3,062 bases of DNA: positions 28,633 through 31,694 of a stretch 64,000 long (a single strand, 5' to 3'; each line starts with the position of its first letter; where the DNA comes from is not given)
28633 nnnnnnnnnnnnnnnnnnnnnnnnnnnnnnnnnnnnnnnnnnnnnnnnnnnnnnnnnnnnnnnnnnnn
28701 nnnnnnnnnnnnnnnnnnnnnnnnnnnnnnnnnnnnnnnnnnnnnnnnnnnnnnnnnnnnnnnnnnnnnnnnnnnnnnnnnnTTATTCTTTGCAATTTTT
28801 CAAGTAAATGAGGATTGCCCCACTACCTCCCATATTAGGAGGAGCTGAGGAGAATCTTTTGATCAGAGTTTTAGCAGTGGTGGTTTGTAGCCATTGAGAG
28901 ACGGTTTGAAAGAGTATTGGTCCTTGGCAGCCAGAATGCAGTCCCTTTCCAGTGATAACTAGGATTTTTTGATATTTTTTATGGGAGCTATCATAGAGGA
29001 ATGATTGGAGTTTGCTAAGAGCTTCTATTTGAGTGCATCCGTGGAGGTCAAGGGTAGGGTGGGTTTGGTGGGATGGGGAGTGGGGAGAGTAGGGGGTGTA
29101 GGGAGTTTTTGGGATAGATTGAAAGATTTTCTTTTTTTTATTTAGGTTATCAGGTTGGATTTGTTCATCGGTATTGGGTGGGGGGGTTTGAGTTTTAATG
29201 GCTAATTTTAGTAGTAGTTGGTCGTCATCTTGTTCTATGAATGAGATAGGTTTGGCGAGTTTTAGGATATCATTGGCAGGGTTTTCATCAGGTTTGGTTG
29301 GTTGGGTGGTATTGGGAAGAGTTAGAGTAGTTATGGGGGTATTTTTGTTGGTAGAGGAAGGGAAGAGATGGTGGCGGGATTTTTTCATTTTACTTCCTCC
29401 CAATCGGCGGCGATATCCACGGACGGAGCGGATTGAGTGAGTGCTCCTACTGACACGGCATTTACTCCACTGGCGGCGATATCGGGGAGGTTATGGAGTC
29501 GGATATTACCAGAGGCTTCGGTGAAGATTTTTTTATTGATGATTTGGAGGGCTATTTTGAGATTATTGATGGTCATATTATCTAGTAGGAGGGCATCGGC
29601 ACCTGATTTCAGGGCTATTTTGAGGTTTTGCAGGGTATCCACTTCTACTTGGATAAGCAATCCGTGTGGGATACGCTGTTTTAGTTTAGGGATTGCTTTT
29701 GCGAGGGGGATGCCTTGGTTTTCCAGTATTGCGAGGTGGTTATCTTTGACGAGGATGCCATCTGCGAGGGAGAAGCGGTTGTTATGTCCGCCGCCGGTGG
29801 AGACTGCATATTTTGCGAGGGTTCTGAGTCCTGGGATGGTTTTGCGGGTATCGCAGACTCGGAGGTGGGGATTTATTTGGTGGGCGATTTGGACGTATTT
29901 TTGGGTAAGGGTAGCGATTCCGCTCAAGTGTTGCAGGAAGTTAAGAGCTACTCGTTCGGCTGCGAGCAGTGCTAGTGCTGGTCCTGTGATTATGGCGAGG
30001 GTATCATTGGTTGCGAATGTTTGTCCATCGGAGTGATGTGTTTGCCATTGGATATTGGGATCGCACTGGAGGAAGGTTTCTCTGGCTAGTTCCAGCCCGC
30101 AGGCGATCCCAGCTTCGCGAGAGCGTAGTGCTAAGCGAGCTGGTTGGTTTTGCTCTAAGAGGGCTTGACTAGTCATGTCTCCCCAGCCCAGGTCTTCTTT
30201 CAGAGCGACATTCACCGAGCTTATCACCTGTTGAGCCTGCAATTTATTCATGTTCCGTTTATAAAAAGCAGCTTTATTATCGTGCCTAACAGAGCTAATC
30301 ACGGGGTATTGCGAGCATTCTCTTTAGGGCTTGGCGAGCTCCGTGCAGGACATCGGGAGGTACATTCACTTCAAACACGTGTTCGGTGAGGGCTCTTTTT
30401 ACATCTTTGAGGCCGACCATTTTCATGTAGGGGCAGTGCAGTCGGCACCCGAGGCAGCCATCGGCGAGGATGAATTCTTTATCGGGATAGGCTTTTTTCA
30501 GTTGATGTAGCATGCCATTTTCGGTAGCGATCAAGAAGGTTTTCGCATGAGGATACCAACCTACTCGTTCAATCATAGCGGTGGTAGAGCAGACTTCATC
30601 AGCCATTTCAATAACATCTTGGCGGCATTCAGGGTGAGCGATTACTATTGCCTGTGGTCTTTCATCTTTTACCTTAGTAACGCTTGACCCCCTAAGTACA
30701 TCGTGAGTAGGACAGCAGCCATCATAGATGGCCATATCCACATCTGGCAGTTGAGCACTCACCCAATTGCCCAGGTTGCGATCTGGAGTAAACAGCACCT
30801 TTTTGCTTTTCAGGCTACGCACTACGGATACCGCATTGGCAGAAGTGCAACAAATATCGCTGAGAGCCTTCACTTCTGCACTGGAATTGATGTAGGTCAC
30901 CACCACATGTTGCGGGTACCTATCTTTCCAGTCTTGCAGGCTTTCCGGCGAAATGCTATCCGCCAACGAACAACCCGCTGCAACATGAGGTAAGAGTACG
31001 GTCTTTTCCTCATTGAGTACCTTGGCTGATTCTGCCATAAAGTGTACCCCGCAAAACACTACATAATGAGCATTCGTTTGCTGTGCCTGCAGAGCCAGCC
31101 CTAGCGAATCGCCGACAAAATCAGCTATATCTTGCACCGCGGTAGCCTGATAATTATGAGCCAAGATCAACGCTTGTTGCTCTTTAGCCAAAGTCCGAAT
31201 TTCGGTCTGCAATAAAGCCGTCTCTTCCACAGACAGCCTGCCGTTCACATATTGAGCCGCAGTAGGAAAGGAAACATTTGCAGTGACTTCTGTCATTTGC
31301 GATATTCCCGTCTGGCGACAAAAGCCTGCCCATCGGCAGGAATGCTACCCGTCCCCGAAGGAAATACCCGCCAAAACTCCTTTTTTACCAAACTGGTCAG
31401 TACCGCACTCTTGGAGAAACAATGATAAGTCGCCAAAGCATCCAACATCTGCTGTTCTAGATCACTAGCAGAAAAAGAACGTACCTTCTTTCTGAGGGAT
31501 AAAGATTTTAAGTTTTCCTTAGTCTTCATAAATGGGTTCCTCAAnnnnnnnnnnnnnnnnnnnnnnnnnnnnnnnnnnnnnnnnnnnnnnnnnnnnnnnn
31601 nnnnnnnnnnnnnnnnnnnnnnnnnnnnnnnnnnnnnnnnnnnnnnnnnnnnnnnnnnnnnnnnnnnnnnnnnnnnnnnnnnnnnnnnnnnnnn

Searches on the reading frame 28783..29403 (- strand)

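Call 23: search_protein_families(library=pfam, proteins=[window:28783-29403:-], max_evalue=0.001)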
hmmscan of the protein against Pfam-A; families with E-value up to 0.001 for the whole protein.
window:28783-29403:- (206 aa): 1 family
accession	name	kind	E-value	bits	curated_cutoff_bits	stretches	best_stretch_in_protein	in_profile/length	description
PF01713.27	Smr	-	2.1e-19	69.9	25.7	1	118-202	1-77/77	Smr domain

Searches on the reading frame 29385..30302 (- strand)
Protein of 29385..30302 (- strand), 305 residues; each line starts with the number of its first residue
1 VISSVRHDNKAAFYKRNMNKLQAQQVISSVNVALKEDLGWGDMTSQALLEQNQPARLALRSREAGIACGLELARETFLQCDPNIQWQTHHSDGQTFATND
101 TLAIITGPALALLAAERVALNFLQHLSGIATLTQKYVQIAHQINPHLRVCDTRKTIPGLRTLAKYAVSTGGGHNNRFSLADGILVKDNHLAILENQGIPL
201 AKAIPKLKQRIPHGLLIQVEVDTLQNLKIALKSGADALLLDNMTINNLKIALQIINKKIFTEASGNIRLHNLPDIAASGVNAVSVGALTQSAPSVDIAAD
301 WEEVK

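Call 23: search_protein_families(library=pfam, proteins=[window:29385-30302:-], max_evalue=0.001)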
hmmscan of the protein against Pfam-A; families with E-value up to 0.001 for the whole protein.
window:29385-30302:- (305 aa): 2 families
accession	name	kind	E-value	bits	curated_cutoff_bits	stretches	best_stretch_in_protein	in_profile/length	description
PF01729.25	QRPTase_C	-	2.3e-47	161.3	23.1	1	129-298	1-167/169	Quinolinate phosphoribosyl transferase, C-terminal domain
PF02749.22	QRPTase_N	-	1.7e-20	73.4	27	1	42-127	1-82/82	Quinolinate phosphoribosyl transferase, N-terminal domain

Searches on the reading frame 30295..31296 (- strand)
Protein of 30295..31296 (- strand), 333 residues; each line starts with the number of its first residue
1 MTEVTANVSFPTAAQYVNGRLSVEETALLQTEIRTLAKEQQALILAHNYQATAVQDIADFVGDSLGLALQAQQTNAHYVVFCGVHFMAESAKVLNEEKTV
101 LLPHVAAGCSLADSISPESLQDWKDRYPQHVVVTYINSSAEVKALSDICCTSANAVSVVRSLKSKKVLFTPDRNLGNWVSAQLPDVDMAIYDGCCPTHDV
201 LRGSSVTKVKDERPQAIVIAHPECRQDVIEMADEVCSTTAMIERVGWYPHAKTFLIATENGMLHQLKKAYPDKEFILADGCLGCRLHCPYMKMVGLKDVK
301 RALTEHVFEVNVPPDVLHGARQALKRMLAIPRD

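Call 17: list_cluster_members(proteins=[P0001, window:34192-34383:+, window:34386-35075:+, window:34401-35075:+, window:34207-34383:+, window:30295-31296:-, window:35094-35939:-])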
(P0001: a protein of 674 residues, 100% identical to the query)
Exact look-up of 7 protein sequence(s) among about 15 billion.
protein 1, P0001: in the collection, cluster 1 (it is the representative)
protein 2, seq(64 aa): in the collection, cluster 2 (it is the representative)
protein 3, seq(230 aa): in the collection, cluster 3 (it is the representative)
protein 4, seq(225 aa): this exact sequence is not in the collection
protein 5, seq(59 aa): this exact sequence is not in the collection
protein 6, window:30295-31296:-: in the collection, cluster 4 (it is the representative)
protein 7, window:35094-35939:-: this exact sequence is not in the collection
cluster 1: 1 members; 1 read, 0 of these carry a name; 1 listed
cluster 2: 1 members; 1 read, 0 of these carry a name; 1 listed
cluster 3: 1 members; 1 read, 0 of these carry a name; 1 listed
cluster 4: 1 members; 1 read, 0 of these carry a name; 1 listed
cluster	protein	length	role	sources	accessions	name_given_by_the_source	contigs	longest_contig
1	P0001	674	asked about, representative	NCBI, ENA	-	-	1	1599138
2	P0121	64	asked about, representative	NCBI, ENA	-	-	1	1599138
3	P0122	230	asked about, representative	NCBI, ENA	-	-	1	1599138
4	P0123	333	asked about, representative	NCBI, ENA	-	-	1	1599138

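Call 23: search_protein_families(library=pfam, proteins=[window:30295-31296:-], max_evalue=0.001)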
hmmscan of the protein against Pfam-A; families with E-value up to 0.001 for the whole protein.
window:30295-31296:- (333 aa): 1 family
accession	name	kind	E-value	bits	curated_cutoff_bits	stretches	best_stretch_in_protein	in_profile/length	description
PF02445.21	NadA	-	5.6e-115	383.9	27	1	32-329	2-295/295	Quinolinate synthetase A protein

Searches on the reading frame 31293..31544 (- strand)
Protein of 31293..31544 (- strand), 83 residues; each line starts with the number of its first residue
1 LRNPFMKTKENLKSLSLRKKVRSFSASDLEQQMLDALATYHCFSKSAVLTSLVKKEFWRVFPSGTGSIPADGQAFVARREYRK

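Call 23: search_protein_families(library=pfam, proteins=[window:31293-31544:-], max_evalue=0.001)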
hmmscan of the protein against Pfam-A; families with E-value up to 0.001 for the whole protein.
window:31293-31544:- (83 aa): 0 families

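Call 34: find_related_loci(query=A4, collection=metagenome_contigs, flank=6000)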
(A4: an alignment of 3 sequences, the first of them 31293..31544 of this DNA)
Query A4 (83 aa) in metagenome_contigs; peptide patterns used: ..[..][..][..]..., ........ (x = any residue, [..] = any of these).
194 stretches matched a pattern; 24 encode a relative of the query (tblastn E <= 1e-3); 24 distinct loci.
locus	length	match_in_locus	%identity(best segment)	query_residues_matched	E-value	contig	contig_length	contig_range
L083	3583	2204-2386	72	16-76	6e-27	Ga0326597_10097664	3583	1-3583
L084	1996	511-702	69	16-79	1e-26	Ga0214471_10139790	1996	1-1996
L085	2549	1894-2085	69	16-79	1e-26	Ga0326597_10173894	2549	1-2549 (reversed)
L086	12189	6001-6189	70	17-79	4e-26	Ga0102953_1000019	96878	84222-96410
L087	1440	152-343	67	17-80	9e-25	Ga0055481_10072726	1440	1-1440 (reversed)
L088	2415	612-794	67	16-76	1e-24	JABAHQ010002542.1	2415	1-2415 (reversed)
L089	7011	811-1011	61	17-83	1e-24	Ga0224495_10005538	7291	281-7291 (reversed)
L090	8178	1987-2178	64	11-74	5e-24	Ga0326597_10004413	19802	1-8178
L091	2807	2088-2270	67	16-76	1e-23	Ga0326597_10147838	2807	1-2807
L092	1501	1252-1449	61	16-81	1e-23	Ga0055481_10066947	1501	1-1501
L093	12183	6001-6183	59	16-76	7e-23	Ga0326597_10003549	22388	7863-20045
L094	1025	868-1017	76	16-65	1e-22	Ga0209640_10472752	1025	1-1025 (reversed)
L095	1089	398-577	63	17-76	2e-21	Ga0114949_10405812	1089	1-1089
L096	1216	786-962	61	19-77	6e-21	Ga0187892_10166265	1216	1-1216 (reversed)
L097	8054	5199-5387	56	17-79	4e-20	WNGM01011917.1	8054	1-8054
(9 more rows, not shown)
